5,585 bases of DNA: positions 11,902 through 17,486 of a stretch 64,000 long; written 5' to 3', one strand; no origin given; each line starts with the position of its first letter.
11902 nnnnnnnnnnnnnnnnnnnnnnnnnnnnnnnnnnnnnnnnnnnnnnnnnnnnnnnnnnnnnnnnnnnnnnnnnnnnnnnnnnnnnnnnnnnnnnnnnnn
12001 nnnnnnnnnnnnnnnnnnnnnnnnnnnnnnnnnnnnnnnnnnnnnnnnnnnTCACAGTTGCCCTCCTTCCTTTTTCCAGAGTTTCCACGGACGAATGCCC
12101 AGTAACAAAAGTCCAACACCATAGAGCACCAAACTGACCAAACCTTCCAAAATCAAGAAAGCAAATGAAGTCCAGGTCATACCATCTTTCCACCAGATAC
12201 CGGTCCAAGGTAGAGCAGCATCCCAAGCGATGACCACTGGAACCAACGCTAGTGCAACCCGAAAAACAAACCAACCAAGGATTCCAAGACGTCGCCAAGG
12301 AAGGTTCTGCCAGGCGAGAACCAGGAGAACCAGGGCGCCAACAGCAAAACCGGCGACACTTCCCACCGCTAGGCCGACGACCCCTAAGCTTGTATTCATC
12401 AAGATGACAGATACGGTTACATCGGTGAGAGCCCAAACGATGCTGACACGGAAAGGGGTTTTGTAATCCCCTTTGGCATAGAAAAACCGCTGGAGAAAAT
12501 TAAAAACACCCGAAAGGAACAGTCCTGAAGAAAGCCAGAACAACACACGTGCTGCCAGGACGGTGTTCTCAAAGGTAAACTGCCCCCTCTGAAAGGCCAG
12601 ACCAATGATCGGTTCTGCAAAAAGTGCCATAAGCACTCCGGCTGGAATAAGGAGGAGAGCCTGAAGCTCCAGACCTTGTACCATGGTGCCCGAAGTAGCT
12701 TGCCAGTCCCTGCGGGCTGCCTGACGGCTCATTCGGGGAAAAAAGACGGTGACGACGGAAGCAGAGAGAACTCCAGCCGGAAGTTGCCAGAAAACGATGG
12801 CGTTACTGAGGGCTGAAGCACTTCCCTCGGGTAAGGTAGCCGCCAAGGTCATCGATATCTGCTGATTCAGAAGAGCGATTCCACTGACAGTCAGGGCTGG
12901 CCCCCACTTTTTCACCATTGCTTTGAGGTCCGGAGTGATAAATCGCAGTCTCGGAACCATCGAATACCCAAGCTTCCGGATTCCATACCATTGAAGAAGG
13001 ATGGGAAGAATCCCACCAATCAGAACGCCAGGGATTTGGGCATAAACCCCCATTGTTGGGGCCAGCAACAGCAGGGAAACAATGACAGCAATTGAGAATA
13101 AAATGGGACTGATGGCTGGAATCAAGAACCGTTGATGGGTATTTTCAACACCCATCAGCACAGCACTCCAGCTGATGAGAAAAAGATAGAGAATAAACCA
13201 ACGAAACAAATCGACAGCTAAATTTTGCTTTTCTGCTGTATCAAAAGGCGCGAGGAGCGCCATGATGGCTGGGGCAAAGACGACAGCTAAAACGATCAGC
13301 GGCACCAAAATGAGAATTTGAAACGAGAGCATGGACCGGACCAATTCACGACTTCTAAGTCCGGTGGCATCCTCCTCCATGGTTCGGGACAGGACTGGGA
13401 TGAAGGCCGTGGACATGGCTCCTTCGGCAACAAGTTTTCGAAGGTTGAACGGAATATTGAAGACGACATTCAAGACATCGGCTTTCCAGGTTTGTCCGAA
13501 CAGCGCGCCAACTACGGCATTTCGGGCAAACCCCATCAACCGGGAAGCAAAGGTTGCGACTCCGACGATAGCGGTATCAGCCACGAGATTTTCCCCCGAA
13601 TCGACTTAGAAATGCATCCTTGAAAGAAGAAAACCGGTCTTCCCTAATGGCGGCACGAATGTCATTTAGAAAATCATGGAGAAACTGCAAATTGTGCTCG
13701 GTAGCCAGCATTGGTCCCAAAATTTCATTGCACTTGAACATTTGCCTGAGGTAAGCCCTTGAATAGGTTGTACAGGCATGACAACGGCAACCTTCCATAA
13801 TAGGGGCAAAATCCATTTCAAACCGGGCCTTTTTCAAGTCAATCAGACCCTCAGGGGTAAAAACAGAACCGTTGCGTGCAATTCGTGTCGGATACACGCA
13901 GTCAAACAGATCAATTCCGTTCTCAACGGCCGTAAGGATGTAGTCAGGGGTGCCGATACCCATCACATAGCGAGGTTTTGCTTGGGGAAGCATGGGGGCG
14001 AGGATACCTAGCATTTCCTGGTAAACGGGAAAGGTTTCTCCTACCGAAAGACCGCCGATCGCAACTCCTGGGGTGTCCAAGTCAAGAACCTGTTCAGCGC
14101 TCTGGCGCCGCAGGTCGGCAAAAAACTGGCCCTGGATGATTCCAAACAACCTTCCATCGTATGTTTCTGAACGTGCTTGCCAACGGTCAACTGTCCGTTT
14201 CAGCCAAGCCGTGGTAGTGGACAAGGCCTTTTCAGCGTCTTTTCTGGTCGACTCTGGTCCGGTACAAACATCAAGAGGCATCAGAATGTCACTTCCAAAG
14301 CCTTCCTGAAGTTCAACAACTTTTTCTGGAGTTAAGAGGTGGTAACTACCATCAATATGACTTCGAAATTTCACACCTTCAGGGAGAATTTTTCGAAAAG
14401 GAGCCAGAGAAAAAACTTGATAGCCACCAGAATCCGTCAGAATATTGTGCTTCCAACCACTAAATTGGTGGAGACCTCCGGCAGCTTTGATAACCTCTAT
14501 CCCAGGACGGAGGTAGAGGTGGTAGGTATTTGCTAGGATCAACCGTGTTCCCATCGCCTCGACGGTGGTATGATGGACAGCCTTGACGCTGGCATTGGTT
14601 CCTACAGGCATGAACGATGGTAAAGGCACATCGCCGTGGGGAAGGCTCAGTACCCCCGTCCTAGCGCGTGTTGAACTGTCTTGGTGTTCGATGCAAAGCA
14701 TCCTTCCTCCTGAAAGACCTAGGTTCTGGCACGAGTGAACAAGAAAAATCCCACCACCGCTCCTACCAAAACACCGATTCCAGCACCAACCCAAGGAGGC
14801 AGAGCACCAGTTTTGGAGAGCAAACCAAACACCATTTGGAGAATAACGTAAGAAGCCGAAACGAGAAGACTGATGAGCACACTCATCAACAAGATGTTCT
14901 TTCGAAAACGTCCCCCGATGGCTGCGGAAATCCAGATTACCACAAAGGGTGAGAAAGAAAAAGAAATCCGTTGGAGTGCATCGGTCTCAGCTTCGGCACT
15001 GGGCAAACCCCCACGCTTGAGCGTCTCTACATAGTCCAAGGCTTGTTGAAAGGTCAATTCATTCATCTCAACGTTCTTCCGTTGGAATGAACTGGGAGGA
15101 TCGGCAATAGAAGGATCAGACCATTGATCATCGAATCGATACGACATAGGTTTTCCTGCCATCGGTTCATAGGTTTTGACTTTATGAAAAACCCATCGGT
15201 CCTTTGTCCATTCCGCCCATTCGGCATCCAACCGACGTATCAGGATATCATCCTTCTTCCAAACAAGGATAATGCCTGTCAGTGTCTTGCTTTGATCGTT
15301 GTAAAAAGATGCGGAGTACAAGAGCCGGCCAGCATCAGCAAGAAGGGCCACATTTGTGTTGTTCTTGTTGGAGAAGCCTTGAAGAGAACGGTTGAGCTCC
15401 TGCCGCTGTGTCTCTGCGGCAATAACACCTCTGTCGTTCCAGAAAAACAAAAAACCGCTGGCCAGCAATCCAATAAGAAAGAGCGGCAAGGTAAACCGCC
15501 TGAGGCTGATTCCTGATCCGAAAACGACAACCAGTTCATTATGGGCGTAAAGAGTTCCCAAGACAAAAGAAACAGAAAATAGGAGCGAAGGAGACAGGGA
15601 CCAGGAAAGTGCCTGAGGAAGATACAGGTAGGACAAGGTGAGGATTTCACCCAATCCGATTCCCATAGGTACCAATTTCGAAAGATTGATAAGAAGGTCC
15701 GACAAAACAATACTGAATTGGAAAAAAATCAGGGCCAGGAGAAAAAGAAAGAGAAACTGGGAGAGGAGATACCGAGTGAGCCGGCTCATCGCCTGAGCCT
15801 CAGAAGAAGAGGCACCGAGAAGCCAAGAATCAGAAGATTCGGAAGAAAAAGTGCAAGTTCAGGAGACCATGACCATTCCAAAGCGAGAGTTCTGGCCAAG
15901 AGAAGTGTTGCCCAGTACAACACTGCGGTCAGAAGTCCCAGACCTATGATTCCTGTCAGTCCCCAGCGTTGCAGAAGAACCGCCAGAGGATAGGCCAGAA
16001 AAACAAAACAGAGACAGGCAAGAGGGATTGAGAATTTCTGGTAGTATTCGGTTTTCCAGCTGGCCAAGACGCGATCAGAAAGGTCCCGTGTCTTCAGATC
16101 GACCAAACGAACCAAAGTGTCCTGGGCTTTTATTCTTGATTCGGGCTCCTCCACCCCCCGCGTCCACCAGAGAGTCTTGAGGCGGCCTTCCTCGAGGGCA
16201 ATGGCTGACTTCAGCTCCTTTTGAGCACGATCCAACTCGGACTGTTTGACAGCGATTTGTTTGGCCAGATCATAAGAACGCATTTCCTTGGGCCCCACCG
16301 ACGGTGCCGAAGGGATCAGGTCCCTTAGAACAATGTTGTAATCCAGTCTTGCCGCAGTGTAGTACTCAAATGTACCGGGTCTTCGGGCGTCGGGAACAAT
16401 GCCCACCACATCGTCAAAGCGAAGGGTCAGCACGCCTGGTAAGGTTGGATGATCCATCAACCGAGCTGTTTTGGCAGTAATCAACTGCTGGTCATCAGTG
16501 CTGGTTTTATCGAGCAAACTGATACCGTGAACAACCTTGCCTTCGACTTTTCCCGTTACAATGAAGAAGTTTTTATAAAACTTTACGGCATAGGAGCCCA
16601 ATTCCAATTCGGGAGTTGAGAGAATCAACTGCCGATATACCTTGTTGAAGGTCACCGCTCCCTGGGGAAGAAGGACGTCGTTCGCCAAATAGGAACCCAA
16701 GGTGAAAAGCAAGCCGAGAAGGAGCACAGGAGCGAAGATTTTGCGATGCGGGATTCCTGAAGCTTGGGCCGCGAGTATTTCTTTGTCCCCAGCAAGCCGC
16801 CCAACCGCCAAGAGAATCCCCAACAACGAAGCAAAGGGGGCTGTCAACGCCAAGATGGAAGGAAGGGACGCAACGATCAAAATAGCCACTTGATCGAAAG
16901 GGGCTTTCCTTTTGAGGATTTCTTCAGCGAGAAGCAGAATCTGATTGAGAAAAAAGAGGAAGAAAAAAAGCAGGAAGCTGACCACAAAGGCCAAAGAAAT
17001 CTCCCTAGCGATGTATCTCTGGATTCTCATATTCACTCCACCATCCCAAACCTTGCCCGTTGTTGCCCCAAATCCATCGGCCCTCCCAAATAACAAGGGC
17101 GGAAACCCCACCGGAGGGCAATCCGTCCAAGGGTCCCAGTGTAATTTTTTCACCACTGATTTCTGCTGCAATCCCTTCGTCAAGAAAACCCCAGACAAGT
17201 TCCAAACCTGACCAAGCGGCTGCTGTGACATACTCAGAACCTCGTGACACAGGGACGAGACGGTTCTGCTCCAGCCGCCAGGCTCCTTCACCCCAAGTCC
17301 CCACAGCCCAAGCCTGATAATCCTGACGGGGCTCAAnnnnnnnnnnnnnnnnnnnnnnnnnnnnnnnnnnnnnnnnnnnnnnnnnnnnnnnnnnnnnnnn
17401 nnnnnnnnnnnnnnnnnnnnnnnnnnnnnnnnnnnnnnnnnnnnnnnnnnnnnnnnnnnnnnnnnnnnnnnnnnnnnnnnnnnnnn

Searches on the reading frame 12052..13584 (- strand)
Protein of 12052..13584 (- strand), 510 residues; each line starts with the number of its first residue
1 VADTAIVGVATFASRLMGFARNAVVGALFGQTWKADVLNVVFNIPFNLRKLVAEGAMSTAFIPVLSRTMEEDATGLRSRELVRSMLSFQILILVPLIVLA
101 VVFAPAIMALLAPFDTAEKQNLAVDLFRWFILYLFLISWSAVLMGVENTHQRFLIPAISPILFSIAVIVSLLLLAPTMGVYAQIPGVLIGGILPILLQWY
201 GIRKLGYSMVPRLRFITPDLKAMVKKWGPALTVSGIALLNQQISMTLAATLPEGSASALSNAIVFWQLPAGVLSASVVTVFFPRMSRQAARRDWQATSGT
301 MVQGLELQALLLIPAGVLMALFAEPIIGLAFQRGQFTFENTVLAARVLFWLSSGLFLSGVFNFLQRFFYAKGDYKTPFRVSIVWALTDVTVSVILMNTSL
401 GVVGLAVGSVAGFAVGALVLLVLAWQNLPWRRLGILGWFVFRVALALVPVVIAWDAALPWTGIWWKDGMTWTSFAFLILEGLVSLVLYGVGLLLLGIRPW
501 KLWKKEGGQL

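Call 37: search_protein_families(library=pfam, proteins=[window:12052-13584:-])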
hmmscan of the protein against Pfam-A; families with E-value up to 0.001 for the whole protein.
window:12052-13584:- (510 aa): 2 families
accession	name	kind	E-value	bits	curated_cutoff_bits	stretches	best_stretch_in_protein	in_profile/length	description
PF03023.19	MurJ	-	1.1e-100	337.9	27.4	1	27-454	3-431/451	Lipid II flippase MurJ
PF13440.11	Polysacc_synt_3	-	1.2e-09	38.3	23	1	162-331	121-284/293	Polysaccharide biosynthesis protein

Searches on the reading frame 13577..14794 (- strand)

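Call 37: search_protein_families(library=pfam, proteins=[window:13577-14794:-])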
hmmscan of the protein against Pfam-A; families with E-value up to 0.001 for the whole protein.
window:13577-14794:- (405 aa): 1 family
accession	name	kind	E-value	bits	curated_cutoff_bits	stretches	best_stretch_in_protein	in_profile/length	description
PF01702.25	TGT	-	3.6e-143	477.4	26.3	1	43-398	2-354/357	Queuine tRNA-ribosyltransferase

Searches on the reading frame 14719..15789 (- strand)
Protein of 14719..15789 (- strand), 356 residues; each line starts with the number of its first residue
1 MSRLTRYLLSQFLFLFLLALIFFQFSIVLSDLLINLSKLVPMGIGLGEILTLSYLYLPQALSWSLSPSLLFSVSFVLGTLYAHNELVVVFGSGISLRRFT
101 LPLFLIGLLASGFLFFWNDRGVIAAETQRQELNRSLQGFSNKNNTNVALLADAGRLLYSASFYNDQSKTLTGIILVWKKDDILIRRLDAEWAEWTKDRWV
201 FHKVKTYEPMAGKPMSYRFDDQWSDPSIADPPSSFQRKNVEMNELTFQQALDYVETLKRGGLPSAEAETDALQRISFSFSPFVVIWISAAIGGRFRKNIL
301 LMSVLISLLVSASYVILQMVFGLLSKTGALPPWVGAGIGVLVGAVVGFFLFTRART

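Call 37: search_protein_families(library=pfam, proteins=[window:14719-15789:-])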
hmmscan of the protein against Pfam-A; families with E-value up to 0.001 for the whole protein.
window:14719-15789:- (356 aa): 1 family
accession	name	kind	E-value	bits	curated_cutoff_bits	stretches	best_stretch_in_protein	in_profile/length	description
PF03739.19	LptF_LptG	-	2.8e-58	198.1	27.9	1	6-353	1-353/353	Lipopolysaccharide export system permease LptF/LptG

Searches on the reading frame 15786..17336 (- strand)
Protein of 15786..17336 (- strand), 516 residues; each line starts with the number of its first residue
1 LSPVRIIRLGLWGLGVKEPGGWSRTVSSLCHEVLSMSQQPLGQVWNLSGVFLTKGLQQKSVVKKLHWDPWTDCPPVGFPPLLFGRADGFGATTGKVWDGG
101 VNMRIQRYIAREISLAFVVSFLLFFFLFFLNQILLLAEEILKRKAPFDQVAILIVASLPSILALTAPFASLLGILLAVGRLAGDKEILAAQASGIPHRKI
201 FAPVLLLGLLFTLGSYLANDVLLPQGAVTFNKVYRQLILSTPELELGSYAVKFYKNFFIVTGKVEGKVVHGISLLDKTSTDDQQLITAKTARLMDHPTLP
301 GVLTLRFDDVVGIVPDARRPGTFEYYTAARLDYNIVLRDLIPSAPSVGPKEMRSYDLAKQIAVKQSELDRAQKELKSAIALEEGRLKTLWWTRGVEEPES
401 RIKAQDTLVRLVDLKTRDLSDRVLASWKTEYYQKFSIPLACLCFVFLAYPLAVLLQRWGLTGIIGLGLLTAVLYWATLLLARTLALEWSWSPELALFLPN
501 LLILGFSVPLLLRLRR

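Call 37: search_protein_families(library=pfam, proteins=[window:15786-17336:-])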
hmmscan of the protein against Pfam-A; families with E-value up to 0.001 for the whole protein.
window:15786-17336:- (516 aa): 1 family
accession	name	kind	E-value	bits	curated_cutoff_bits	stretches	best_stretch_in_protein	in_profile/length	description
PF03739.19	LptF_LptG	-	1.8e-62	211.9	27.9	2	107-366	1-260/353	Lipopolysaccharide export system permease LptF/LptG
